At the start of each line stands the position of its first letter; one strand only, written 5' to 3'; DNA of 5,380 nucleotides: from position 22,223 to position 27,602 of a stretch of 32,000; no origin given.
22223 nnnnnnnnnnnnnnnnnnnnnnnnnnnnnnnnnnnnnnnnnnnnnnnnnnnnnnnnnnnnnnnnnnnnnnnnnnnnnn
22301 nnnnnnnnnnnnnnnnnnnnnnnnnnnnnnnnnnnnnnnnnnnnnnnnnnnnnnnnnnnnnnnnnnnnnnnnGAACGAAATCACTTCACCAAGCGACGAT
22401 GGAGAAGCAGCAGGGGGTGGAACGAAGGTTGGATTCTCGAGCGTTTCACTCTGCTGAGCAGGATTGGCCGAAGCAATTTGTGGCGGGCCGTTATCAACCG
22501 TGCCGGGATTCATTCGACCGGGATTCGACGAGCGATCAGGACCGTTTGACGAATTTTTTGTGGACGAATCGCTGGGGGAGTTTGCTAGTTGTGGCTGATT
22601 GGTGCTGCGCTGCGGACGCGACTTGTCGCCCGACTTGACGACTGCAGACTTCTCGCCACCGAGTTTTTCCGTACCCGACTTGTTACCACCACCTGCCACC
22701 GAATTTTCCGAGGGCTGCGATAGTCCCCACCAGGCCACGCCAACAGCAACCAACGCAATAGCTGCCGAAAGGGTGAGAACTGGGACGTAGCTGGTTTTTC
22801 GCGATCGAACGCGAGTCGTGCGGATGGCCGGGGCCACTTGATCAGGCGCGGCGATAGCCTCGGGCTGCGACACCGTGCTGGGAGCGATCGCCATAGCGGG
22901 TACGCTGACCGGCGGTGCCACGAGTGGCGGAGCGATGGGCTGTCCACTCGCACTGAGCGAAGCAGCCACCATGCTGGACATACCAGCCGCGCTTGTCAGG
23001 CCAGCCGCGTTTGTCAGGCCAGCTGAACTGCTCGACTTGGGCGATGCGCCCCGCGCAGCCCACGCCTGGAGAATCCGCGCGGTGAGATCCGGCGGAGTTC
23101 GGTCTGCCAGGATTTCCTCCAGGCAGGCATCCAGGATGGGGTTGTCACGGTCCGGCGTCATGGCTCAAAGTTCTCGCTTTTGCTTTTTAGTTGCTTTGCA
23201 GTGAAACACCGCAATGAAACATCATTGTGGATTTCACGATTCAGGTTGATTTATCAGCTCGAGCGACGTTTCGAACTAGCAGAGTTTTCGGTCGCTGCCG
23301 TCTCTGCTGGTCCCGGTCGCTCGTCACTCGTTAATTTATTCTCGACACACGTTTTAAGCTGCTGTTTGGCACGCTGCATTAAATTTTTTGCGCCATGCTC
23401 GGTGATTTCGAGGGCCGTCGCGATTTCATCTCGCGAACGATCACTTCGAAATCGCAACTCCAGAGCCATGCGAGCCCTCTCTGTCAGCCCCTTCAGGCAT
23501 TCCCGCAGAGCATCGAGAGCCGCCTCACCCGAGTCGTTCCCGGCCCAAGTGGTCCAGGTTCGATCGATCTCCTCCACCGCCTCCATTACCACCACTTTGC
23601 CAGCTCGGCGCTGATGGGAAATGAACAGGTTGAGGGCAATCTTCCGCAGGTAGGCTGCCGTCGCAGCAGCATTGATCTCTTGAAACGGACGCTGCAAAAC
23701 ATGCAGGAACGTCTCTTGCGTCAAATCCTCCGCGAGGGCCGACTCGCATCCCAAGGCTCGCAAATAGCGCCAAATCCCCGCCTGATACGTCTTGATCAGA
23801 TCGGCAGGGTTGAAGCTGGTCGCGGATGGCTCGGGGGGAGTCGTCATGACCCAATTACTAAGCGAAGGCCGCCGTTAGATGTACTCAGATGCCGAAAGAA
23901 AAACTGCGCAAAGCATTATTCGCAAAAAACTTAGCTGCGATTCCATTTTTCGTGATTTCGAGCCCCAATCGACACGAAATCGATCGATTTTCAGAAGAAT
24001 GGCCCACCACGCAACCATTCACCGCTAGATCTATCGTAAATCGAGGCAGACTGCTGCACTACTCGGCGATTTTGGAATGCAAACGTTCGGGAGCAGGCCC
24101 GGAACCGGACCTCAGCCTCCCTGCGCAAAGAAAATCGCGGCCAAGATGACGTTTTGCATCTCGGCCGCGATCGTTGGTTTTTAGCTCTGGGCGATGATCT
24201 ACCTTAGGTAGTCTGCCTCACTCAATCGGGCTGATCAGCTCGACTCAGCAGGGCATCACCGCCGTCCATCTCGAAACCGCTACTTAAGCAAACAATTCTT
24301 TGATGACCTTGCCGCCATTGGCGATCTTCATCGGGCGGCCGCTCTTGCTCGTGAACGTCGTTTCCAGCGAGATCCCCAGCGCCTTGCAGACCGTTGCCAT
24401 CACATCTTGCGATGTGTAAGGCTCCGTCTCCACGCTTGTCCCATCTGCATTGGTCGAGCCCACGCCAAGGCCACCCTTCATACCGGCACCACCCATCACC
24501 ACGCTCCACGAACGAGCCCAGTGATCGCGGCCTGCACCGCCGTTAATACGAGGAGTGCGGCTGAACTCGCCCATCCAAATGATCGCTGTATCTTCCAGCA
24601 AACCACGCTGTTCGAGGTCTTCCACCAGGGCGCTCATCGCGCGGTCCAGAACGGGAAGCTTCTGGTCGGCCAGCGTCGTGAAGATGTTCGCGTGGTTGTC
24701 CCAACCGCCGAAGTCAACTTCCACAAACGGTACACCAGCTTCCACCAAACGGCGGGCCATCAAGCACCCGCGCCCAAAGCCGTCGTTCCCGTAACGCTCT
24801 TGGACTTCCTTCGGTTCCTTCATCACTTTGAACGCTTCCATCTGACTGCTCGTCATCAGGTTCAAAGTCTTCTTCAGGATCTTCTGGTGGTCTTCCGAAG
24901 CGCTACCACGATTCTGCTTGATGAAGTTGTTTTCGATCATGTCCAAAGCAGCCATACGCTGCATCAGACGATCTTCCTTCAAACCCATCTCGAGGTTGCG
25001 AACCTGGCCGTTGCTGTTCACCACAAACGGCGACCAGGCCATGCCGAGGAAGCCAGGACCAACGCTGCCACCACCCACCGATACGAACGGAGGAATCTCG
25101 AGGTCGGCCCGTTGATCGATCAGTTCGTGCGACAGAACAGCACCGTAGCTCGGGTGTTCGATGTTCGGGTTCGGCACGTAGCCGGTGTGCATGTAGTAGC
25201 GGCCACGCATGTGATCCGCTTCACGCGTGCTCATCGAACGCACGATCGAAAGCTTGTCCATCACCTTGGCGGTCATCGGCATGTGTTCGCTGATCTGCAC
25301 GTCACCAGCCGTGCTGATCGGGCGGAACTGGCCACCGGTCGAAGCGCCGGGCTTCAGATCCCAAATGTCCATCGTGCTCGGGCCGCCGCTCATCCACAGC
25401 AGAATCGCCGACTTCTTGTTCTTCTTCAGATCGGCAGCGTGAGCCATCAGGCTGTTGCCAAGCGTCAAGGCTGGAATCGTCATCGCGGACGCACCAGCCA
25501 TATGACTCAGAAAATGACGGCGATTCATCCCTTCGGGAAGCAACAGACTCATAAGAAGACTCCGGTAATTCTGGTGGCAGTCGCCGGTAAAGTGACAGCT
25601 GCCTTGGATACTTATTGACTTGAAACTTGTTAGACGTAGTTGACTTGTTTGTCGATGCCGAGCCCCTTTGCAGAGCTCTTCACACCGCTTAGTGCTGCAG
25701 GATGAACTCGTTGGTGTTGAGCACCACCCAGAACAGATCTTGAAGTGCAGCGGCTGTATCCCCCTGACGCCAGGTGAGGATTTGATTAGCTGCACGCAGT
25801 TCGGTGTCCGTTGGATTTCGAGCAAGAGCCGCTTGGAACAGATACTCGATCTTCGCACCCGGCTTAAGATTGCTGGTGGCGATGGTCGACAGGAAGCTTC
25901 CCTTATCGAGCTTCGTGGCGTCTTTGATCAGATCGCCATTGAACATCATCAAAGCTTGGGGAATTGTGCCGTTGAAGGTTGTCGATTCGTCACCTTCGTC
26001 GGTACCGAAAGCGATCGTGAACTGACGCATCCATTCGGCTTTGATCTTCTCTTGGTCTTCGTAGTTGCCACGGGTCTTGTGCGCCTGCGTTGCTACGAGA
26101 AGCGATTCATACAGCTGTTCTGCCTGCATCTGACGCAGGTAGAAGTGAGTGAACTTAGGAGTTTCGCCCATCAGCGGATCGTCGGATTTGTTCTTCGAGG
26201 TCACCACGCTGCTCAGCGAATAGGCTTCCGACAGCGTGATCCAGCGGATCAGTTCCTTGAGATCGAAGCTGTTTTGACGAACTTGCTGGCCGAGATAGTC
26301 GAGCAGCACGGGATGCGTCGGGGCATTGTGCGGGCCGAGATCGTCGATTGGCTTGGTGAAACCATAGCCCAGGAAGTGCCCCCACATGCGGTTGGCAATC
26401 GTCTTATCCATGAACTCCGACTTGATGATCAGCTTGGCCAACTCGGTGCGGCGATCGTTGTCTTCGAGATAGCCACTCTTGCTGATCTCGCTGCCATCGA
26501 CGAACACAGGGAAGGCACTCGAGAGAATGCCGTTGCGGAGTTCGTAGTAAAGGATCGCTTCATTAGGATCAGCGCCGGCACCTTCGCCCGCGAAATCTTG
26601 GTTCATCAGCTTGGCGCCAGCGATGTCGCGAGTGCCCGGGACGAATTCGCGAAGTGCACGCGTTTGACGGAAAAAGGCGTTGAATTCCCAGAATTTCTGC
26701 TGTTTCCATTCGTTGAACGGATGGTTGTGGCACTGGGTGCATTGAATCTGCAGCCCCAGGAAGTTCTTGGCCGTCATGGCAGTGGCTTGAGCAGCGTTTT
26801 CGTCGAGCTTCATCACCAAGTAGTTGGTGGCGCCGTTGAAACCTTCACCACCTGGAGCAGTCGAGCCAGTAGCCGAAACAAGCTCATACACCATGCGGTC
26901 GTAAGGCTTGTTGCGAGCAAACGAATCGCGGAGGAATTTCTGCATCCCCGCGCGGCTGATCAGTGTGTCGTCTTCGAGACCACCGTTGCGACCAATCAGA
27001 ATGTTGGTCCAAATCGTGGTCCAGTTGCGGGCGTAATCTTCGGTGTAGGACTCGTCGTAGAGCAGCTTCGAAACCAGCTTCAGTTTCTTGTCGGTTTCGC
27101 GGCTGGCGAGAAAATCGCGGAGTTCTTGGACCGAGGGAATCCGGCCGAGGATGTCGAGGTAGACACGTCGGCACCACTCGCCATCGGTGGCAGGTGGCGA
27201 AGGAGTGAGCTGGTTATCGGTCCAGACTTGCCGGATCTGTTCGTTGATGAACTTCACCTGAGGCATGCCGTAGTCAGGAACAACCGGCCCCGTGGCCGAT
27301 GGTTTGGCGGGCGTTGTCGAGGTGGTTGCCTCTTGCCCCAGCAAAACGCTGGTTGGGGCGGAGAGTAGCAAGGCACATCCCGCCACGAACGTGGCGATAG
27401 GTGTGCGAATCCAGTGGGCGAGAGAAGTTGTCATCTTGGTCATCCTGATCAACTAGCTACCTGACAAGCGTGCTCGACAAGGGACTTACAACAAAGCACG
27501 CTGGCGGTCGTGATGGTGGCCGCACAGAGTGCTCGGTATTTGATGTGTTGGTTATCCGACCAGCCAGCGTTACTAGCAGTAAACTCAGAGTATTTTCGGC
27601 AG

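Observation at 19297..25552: Two DUF1501 genes with identical proteins, 18 differences all at third codon positions, and homology ending exactly at the start and stop codons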

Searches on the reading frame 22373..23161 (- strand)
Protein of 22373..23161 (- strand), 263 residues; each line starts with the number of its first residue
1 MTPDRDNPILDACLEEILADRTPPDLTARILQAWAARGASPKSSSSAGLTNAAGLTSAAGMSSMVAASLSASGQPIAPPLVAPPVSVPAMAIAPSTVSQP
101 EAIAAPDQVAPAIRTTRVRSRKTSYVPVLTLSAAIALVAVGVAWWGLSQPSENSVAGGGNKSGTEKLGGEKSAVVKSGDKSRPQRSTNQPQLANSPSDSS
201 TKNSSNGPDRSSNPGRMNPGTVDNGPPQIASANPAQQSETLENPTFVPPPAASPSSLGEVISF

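Call 50: search_protein_families(library=pfam, proteins=[window:22373-23161:-], max_evalue=1)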
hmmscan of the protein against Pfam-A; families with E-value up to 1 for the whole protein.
window:22373-23161:- (263 aa): 0 families

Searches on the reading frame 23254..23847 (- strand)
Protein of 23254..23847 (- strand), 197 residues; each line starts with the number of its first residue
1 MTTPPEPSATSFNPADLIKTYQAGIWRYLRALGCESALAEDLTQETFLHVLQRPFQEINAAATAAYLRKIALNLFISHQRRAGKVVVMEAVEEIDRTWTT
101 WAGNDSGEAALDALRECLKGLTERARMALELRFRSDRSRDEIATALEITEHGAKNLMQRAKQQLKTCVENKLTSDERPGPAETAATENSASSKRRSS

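Call 3: search_protein_families(library=pfam, proteins=[window:23254-23847:-])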
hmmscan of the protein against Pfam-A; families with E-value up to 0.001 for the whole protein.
window:23254-23847:- (197 aa): 3 families
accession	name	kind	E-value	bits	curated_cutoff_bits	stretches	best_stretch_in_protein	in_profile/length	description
PF08281.18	Sigma70_r4_2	-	1.3e-10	41.1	25.7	1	112-164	2-54/54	Sigma-70, region 4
PF04542.20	Sigma70_r2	-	2.9e-09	37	24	1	17-83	1-69/71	Sigma-70 region 2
PF04545.22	Sigma70_r4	-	9e-07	28.8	24.1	1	117-165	1-49/50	Sigma-70, region 4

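Call 51: search_protein_families(library=ncbifam, proteins=[window:23254-23847:-], max_evalue=0.001)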
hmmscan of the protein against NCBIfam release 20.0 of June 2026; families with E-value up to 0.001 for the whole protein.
window:23254-23847:- (197 aa): 69 families (the best 25 are shown)
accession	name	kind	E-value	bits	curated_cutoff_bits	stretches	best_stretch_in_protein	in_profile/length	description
TIGR02989.1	Sig-70_gvs1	subfamily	6.9e-23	81.3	124.55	1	16-168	5-158/158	RNA polymerase sigma-70 factor, Rhodopirellula/Verrucomicrobium family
TIGR02983.1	SigE-fam_strep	subfamily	2.1e-17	63.5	141.55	1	17-169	11-159/162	SigE family RNA polymerase sigma factor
TIGR02937.1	sigma70-ECF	superfamily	2.4e-17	63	42.9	1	15-167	4-164/165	sigma-70 family RNA polymerase sigma factor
TIGR02950.1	SigM_subfam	subfamily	3.2e-16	59.6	147.95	1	17-168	5-158/159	RNA polymerase sigma factor, SigM family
NF004113.0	PRK05602.1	equivalog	2.8e-15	56.5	208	1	35-175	68-208/211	RNA polymerase sigma factor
TIGR02985.1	Sig70_bacteroi1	subfamily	4.7e-13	49.7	126.4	1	17-166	6-160/162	RNA polymerase sigma-70 factor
NF007226.0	PRK09644.1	equivalog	9.6e-13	48.5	199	1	18-175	7-165/166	RNA polymerase sigma factor SigM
NF009166.1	PRK12513.1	equivalog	1.2e-12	47.9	206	1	16-168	26-186/193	RNA polymerase sigma factor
TIGR02952.1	Sig70_famx2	equivalog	1.5e-12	47.8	206.45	1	16-166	15-168/170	ECF subfamily RNA polymerase sigma factor, BldN family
NF058625.1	sigma_PG0214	equivalog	1.6e-12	47.5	130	1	18-171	10-164/170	GFO_1088 family ECF-type sigma factor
NF007216.0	PRK09638.1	equivalog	2.1e-12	47.2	194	1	16-166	22-172/180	RNA polymerase sigma factor SigY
NF007229.0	PRK09647.1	equivalog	9.5e-12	44.7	265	1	16-176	48-210/220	RNA polymerase sigma factor SigE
NF009176.0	PRK12524.1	equivalog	1.8e-11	44.2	264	1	30-170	45-186/196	RNA polymerase sigma factor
NF007227.0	PRK09645.1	subfamily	2.3e-11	43.9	202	1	17-169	18-171/177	sigma-70 family RNA polymerase sigma factor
TIGR02959.1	SigZ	equivalog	4.6e-10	39.6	168.65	1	25-170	8-150/170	RNA polymerase sigma factor SigZ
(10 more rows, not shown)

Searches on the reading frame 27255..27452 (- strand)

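Call 50: search_protein_families(library=pfam, proteins=[window:27255-27452:-], max_evalue=1)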
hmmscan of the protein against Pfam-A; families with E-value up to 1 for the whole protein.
window:27255-27452:- (66 aa): 1 family
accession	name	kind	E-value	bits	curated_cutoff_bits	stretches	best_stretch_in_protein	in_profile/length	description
PF00512.31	HisKA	-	0.036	14.6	26.9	1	4-32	2-30/66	His Kinase A (phospho-acceptor) domain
